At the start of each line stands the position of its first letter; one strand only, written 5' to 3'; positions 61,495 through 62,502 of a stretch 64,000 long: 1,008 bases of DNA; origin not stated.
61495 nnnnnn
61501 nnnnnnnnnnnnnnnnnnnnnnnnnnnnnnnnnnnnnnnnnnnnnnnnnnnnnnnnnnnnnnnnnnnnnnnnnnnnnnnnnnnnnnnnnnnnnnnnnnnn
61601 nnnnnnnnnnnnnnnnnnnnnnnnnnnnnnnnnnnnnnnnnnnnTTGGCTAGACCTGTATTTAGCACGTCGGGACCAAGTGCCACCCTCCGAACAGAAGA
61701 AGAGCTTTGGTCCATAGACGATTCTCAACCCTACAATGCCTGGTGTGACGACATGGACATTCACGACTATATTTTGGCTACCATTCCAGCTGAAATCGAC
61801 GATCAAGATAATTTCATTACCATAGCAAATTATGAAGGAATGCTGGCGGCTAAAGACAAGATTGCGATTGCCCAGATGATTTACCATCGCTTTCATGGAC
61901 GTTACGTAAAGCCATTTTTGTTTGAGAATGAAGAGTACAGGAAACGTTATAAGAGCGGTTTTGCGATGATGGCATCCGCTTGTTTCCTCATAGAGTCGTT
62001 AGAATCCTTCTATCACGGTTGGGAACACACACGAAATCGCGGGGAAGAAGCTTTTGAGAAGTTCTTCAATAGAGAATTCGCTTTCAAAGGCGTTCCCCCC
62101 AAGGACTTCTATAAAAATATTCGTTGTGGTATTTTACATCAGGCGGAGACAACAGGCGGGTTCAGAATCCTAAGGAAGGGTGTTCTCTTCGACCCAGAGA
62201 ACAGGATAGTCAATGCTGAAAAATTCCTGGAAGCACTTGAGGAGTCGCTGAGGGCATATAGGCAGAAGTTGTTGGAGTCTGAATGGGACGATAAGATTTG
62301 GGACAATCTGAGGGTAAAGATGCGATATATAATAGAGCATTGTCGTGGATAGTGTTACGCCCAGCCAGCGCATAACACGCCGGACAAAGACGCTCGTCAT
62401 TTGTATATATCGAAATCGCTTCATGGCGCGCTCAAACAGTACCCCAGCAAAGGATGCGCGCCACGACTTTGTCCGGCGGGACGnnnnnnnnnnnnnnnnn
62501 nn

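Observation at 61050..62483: Cassette A: unusually large (~1.4 kb) cassette encoding a membrane-hairpin protein plus an R-x4-H (HEPN-like?) protein, a candidate toxin/abortive-infection module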

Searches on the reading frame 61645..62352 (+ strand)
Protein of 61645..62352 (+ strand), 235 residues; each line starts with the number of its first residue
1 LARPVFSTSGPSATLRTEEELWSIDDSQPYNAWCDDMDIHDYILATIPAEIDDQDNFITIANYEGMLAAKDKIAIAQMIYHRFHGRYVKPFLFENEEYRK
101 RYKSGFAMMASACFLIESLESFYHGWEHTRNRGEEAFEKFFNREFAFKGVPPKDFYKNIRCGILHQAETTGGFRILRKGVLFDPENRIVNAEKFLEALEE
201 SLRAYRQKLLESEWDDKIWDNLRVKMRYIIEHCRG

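Call 3: search_protein_families(library=pfam, proteins=[window:61753-62352:+, window:61645-62352:+], max_evalue=1)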
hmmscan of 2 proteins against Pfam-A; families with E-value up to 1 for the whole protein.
window:61753-62352:+ (199 aa): 1 family
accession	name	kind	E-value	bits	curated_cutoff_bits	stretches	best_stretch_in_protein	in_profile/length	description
PF10245.14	MRP-S22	-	0.055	13.7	25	1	2-68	86-155/243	Mitochondrial 28S ribosomal protein S22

window:61645-62352:+ (235 aa): 1 family
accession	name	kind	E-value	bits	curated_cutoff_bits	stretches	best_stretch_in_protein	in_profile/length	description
PF10245.14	MRP-S22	-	0.01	16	25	1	35-104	83-155/243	Mitochondrial 28S ribosomal protein S22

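Call 4: search_protein_families(library=padloc, proteins=[window:61753-62352:+], max_evalue=1)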
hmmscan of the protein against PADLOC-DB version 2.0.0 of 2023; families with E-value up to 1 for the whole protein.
window:61753-62352:+ (199 aa): 0 families

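Call 8: find_homologous_proteins(query=window:61645-62352:+, max_evalue=0.001)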
Query window:61645-62352:+ (235 aa): 163 proteins with E <= 0.001 among 312 candidates; the best 120 are listed.
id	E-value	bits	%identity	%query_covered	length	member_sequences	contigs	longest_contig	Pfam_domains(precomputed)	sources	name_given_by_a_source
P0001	3.2e-132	458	100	85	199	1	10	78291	-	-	-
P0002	8.6e-66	240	57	81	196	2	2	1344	-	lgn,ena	-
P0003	1.6e-65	239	53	82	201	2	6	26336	-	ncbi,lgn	-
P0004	1.6e-62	229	60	72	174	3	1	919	-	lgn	-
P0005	2.0e-60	223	56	82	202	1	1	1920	-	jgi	jgi:hypothetical protein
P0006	3.6e-60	222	57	75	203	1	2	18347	-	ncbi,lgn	-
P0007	5.9e-60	221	59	75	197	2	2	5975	-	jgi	jgi:hypothetical protein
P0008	1.5e-59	220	55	77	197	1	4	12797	-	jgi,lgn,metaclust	metaclust:\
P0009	1.1e-58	217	55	81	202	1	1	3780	-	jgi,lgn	jgi:hypothetical protein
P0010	1.6e-58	216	56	75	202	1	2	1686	-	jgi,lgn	jgi:hypothetical protein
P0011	2.3e-58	216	52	78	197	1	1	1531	-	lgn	-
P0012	2.5e-58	216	49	82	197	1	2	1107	-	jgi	jgi:hypothetical protein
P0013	7.5e-58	214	55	75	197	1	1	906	-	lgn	-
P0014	1.0e-57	214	54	77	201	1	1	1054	-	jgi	jgi:hypothetical protein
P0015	6.0e-57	211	54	81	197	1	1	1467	-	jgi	jgi:hypothetical protein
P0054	3.7e-37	146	40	75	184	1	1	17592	-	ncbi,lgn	ncbi:MAG: hypothetical protein ACREVE_15540 [Gammaproteobacteria bacterium]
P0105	4.5e-32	130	39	75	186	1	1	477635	-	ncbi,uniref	ncbi:hypothetical protein [[Pseudomonas] boreopolis]|uniref:hypothetical protein n=1 Tax=Xanthomonas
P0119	9.4e-31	125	44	70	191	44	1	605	-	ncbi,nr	ncbi:hypothetical protein RVU00_003530, partial [Vibrio cholerae]|nr:hypothetical protein [Vibrio ch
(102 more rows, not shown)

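Call 16: find_encoding_contigs(protein=P0001, flank=10000, max_places=10)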
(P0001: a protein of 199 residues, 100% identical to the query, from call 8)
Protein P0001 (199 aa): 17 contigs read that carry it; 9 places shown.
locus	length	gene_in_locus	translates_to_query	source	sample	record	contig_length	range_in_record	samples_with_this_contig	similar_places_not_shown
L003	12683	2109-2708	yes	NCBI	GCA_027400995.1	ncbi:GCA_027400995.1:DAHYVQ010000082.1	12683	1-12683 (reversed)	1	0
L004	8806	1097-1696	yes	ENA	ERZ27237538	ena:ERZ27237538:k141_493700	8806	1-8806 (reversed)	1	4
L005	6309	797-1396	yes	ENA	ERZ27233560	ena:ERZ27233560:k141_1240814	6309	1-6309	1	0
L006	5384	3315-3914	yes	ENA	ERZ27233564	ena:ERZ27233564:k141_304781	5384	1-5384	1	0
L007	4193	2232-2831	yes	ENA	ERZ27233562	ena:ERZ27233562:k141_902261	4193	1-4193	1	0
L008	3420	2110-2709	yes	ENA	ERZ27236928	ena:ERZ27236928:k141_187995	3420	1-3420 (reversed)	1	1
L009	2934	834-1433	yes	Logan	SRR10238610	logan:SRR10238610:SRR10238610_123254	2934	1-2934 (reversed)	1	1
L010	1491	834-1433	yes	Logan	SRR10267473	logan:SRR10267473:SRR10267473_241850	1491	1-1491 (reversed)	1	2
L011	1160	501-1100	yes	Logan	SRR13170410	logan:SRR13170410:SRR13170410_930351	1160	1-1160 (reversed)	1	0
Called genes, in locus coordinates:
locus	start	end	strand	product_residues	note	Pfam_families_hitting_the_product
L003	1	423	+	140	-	?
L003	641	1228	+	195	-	PF13495:Phage_int_SAM_4, PF00589:Phage_integrase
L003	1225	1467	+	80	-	-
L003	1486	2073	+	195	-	-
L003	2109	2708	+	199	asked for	-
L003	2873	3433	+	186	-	-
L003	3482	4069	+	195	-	-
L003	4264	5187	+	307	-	PF00142:Fer4_NifH (weak), PF01656:CbiA, PF02374:ArsA_ATPase, PF06564:CBP_BcsQ (weak), PF07015:VirC1 (faint), PF09140:MipZ (faint), PF10609:ParA (weak), PF13614:AAA_31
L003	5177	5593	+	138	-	-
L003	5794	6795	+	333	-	PF01555:N6_N4_Mtase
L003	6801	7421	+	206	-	-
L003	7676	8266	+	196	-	-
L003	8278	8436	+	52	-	PF18962:Por_Secre_tail (weak)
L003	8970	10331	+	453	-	PF00999:Na_H_Exchanger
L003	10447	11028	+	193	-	-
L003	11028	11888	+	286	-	-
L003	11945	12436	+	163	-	PF02629:CoA_binding, PF13380:CoA_binding_2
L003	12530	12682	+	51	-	?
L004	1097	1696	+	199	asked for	-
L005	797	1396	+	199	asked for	-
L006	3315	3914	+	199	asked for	-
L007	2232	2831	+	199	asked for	-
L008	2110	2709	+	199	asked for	-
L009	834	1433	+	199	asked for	-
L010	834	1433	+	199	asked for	-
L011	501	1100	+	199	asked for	-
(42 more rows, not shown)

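Call 19: search_protein_families(library=pfam, alignment_id=A1, max_evalue=0.1)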
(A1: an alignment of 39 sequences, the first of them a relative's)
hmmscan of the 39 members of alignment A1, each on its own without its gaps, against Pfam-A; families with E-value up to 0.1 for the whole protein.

A. member 1, P0001 (199 aa): 1 family
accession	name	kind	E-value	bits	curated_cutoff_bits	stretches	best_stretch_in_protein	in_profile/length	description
PF10245.14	MRP-S22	-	0.055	13.7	25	1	2-68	86-155/243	Mitochondrial 28S ribosomal protein S22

B. families by the number of members that match (of 39 scanned): 16 families
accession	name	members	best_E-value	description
PF20649.3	COG5_C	2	0.0062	Conserved oligomeric Golgi complex subunit 5, C-terminal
PF25557.1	GAUT_1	2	0.017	Galacturonosyltransferase domain 1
PF03749.19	SfsA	1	0.0032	Sugar fermentation stimulation protein RE domain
PF06743.20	FAST_1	1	0.016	FAST kinase-like protein, subdomain 1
PF01312.24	Bac_export_2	1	0.018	FlhB HrpN YscU SpaS Family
PF03233.18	Cauli_AT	1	0.018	Aphid transmission protein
PF04286.17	DUF445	1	0.023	Protein of unknown function (DUF445)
PF05546.16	She9_MDM33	1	0.031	She9 / Mdm33 family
PF01927.22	Mut7-C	1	0.034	Mut7-C RNAse domain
PF21126.3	KATNA1_MIT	1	0.046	Katanin p60 subunit A1, MIT domain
PF10245.14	MRP-S22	1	0.055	Mitochondrial 28S ribosomal protein S22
PF08928.15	PoNi_N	1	0.066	PoNe immunity protein (PoNi), N-terminal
PF06584.18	DIRP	1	0.074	DIRP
PF07891.17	DUF1666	1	0.078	Protein of unknown function (DUF1666)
PF25811.1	CAK-anch_MAT1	1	0.083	MAT1 C-terminal CAK anchor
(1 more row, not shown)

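Call 20: search_solved_structures(query=A1, max_evalue=10, show_alignments=2)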
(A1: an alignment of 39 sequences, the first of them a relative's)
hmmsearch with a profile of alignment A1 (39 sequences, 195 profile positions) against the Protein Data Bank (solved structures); distinct sequences matched with E-value up to 10: 2.
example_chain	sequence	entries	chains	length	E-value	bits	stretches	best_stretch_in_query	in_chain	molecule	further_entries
9l08_A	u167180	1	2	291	0.4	13.3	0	80-128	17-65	Covalently Connected Cytochrome c555 trimer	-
6je8_A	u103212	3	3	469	1.2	11.7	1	88-137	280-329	Beta-N-acetylhexosaminidase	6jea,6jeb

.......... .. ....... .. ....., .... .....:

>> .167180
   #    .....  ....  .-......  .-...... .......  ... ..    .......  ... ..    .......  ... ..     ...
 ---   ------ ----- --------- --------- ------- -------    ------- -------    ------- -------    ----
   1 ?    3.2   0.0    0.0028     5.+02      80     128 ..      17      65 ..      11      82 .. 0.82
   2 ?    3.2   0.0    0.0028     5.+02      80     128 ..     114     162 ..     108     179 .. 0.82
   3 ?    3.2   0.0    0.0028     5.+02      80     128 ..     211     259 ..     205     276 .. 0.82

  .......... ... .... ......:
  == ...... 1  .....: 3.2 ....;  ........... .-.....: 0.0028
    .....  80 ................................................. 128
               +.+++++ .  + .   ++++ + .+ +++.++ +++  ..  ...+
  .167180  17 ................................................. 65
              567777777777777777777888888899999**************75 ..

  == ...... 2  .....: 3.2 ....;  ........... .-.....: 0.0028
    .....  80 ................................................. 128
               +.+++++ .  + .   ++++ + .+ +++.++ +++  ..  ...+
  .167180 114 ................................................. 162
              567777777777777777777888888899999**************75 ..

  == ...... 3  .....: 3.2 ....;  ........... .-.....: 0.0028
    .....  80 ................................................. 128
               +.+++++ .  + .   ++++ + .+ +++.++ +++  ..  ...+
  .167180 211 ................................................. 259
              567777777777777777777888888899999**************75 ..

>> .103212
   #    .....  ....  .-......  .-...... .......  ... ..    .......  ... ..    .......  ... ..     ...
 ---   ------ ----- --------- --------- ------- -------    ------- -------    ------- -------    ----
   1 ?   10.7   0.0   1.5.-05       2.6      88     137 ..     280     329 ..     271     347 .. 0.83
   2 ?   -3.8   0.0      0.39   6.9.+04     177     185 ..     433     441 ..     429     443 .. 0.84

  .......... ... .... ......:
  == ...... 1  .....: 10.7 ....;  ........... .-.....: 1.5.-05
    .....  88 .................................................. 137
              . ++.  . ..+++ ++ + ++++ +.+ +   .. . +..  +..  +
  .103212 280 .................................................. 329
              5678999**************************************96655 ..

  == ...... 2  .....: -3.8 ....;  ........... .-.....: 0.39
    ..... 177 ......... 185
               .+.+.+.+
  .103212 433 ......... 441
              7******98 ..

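Call 21: find_related_loci(query=A1, collection=genome_contigs, flank=6000)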
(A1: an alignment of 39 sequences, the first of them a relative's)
Query A1 (199 aa) in genome_contigs; peptide patterns used: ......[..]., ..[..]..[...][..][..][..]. (x = any residue, [..] = any of these).
277 stretches matched a pattern; 234 encode a relative of the query (tblastn E <= 1e-3); the best 80 are kept; 80 distinct loci.
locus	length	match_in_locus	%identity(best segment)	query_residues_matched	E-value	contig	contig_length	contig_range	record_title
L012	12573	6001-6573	54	7-196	8e-63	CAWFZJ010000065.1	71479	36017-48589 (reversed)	MAG: uncultured Verrucomicrobiae bacterium isolate MFD05379.bin.3.52 genome assembly, contig: contig_3605, whole genome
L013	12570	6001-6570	50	2-198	3e-59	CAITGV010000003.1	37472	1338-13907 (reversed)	uncultured bacterium isolate Umea1p3_bin-723 genome assembly, contig: bin-723:3/5, whole genome shotgun sequence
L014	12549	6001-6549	46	18-197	3e-53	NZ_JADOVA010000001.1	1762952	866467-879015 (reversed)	Flavobacterium sp. CAN_S2 Ga0418707_01, whole genome shotgun sequence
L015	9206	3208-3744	46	22-197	2e-52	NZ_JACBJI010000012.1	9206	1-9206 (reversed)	Flavobacterium agri strain MAH-1 Scaffold12, whole genome shotgun sequence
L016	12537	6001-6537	45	22-197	3e-51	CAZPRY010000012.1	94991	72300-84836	MAG TPA_asm: uncultured bacterium isolate SRP178699_co1_642 genome assembly, contig: NODE_144_length_94991_cov_8.569921,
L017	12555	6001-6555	43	16-197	7e-51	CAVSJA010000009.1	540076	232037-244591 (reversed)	MAG: uncultured Chitinophagaceae bacterium isolate MFD02360.bin.2.240 genome assembly, contig: contig_8202, whole genome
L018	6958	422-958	44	22-197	9e-51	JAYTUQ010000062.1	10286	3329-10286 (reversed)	MAG: Saprospiraceae bacterium isolate GFS_5581 GFS_5581_61, whole genome shotgun sequence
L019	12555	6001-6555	42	16-197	8e-50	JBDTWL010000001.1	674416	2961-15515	MAG: Ferruginibacter sp. isolate cluster3_bin.90 NODE_1_length_674416_cov_13.944507, whole genome shotgun sequence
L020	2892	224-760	44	22-197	1e-49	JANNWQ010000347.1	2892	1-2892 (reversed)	MAG: Acidobacteriota bacterium isolate VAR_34_metabat_330 VAR_34_k141_1998007, whole genome shotgun sequence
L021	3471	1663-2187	49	20-198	2e-49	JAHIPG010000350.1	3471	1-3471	MAG: Nanoarchaeota archaeon isolate KR13_S3.mb.5 KR13_S3.mb.5_k141_584952, whole genome shotgun sequence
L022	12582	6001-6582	44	3-197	3e-49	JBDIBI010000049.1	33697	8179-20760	MAG: Blastocatellia bacterium isolate AS-MICRO-OLR.206 NODE_3815_length_33697_cov_17.912259, whole genome shotgun sequen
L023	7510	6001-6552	46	22-197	5e-49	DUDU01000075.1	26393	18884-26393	MAG TPA_asm: Candidatus Melainabacteria bacterium isolate LMEP_10873 2582581972, whole genome shotgun sequence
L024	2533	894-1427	47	20-199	2e-49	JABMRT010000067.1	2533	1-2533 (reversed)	MAG: candidate division KSB1 bacterium isolate bin.322 k141_2146158, whole genome shotgun sequence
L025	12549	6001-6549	46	18-197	3e-53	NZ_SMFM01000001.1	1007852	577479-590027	Flavobacterium caseinilyticum strain AT-3-2 contig1, whole genome shotgun sequence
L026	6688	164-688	46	22-197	2e-48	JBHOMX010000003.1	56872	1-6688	MAG: Candidatus Brachytrichaceae bacterium NZ_4S206 k127_2843988, whole genome shotgun sequence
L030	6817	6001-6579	43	6-197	5e-48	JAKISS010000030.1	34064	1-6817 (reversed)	MAG: Gammaproteobacteria bacterium isolate D96SM.bin.23 NODE_973_length_34064_cov_50.319533, whole genome shotgun sequen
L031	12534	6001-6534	48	22-198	5e-47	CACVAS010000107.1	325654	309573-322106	MAG: uncultured Sulfurovum sp. isolate HLG_WM_MAG_01 genome assembly, contig: NODE_2_length_325654_cov_45.593757, whole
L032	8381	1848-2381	44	22-198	4e-47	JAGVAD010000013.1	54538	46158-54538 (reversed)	MAG: Anaerolineales bacterium isolate DeMMO6_43 c_000000018435, whole genome shotgun sequence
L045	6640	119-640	46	26-198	7e-44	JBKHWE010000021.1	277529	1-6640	MAG: Bacteroidia bacterium isolate B_bin_33_orig k127_251214, whole genome shotgun sequence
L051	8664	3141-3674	40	39-198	1e-42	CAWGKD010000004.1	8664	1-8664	MAG: uncultured Bacteroidetes bacterium isolate MFD05705.bin.1.56 genome assembly, contig: contig_56647, whole genome sh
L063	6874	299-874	45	9-197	1e-40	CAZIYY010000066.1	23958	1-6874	MAG TPA_asm: uncultured Anaerolinea sp. isolate SRP119689_co1_277 genome assembly, contig: NODE_2727_length_23958_cov_4.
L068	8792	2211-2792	40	22-195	8e-41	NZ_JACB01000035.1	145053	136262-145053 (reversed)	Aquimarina megaterium XH134 contig35_scaffold13, whole genome shotgun sequence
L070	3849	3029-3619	39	22-198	7e-41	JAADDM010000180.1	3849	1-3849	MAG: Gammaproteobacteria bacterium isolate L_MaxBin.137 contig-127_32948, whole genome shotgun sequence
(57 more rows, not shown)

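Call 28: predict_structure(alignment_id=A1)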
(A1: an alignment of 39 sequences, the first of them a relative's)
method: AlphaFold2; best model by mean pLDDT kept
length: 199 residues; sequences in the alignment: 39
mean_pLDDT: 92.9   pTM: 0.89
mean pLDDT of the five models: 92.9, 92.6, 91.7, 90.9, 90.8
residues with pLDDT >= 90: 156; 70-90: 38; 50-70: 5; < 50: 0
segments of 3 or more residues with pLDDT < 50: none
pLDDT, mean of each block of 10 residues (from residue 1): 91 81 97 98 97 91 85 96 98 94 97 92 83 81 94 95 98 98 98 92
secondary structure, 60 per line:
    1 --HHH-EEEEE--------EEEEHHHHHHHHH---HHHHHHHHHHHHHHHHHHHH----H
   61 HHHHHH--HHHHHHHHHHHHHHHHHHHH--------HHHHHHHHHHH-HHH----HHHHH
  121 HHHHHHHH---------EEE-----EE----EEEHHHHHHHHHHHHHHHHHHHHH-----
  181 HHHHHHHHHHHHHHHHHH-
elements in order: E7-11 E20-23 H24-32 H36-55 H60-66 H69-88 H97-107 H116-128 E138-140 E152-154 H155-175 H181-198

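Call 31: fold_search(model_id=the predicted structure, library=pdb)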
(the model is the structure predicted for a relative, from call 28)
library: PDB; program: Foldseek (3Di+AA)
matches with E <= 10: 157; with E <= 0.001: 0
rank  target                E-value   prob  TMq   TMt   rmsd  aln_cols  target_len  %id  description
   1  5c22_C                4.0e-01  0.08  0.16  0.13  30.2       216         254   14  Crystal structure of Zn-bound HlyD from E. coli (released 2016-02-17)
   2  9qdp                  4.9e-01  0.08  0.16  0.16  15.8       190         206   12  De novo designed enzyme for Morita-Baylis-Hillman reaction MBH2 (released 2025-12-10)
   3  9k29_B                6.6e-01  0.06  0.14  0.13  20.4       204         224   12  Structure of the Salmonella flagellar FliPQR complex reconstituted in the peptidisc (released 2025-08-06)
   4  5lg4_A                1.2e+00  0.06  0.17  0.17  14.4       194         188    9  Crystal structure of the Sec3/Sso2 complex at 2.9 angstrom resolution (released 2017-02-08)
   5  9cd6_r                1.4e+00  0.05  0.16  0.13  15.2       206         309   12  Cryo-EM structure of respiratory supercomplex I in open state (released 2025-08-06)
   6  9i1x_A                1.7e+00  0.06  0.21  0.19  16.9       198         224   18  Crystal structure of the E. coli TetR family regulator CecR (released 2025-11-26)
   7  5mx5_B                1.8e+00  0.04  0.15  0.15  27.0       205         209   11  Mouse PA28alpha-beta (released 2017-09-13)
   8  9r7f                  2.0e+00  0.08  0.17  0.17  17.3       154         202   15  De novo designed enzyme for the Morita-Baylis-Hillman reaction (MBH48) (released 2025-12-10)
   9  9arz                  2.0e+00  0.04  0.18  0.16  13.9       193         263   11  Local refinement of 5-HT2AR bound to 2-bromo-LSD in complex with a mini-Gq protein and scFv16 obtained by cryo-electron  (released 2025-04-02)
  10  1fio                  2.0e+00  0.03  0.14  0.15  18.0       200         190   13  CRYSTAL STRUCTURE OF YEAST T-SNARE PROTEIN SSO1 (released 2000-10-11)
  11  2zk0_B                2.0e+00  0.02  0.13  0.11  18.3       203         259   13  Human peroxisome proliferator-activated receptor gamma ligand binding domain (released 2009-02-24)
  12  9gza_B                2.1e+00  0.03  0.16  0.13  17.6       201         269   14  Human PPAR-gamma ligand binding domain in complex with AKGO50 (released 2025-10-15)
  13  8dol_A                2.5e+00  0.03  0.16  0.08  15.8       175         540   14  Mechanism of regulation of the Helicobacter pylori Cagbeta ATPase by CagZ (released 2023-02-15)
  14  5m4y_C                2.5e+00  0.03  0.17  0.17  15.5       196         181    8  Crystal structure of the Sec3/Sso2 complex at 2.20 angstrom resolution (released 2017-02-08)
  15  6avi_B                2.5e+00  0.03  0.14  0.12  17.5       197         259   14  Crystal Structure of Human PPARgamma Ligand Binding Domain in Complex with GW9662 and Nonanoic acid (released 2018-09-12)
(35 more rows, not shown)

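Call 32: fold_search(model_id=the predicted structure, library=viral)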
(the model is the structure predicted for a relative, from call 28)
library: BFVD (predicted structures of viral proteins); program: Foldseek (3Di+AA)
matches with E <= 10: 176; with E <= 0.001: 0
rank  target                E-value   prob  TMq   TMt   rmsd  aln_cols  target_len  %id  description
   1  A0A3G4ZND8            5.5e-01  0.05  0.15  0.13  18.9       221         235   11  Uncharacterized protein [Terrestrivirus sp.]
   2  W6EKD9                6.4e-01  0.08  0.18  0.11  15.1       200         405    9  VP9 [Inachis io cypovirus 2]
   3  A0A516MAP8            7.1e-01  0.06  0.17  0.09  19.0       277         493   12  (no name in the UniProt tables at hand)
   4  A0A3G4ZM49            7.9e-01  0.08  0.19  0.15  15.0       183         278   12  Fatty acid desaturase domain-containing protein [Terrestrivirus sp.]
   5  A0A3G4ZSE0            8.7e-01  0.06  0.17  0.14  17.9       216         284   10  Uncharacterized protein [Edafosvirus sp.]
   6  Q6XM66                9.2e-01  0.06  0.13  0.17  21.5       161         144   12  FirrV-1-A21 [Feldmannia irregularis virus a]
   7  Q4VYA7                1.2e+00  0.10  0.25  0.21  13.0       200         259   15  (no name in the UniProt tables at hand)
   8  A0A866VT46            1.2e+00  0.06  0.20  0.15  19.8       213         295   13  G protein coupled receptor 4B [Elephant endotheliotropic herpesvirus 1A]
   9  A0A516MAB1            1.4e+00  0.04  0.14  0.10  24.9       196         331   14  (no name in the UniProt tables at hand)
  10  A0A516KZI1            1.5e+00  0.12  0.24  0.27  19.1       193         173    9  (no name in the UniProt tables at hand)
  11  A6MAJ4                1.5e+00  0.06  0.14  0.20  16.8       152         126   16  Gp129 [Lactococcus phage KSY1]
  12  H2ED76                1.5e+00  0.04  0.14  0.14  20.1       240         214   12  DNA topoisomerase [Moumouvirus sp. 'Monve']
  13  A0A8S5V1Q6            1.6e+00  0.13  0.25  0.16  10.7       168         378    8  Uncharacterized protein [Myoviridae sp. ctJ2i1]
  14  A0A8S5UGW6            1.6e+00  0.06  0.19  0.08  16.8       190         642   15  Uncharacterized protein [Myoviridae sp. ctshb19]
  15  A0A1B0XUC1            1.6e+00  0.03  0.14  0.08  26.2       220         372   12  (no name in the UniProt tables at hand)
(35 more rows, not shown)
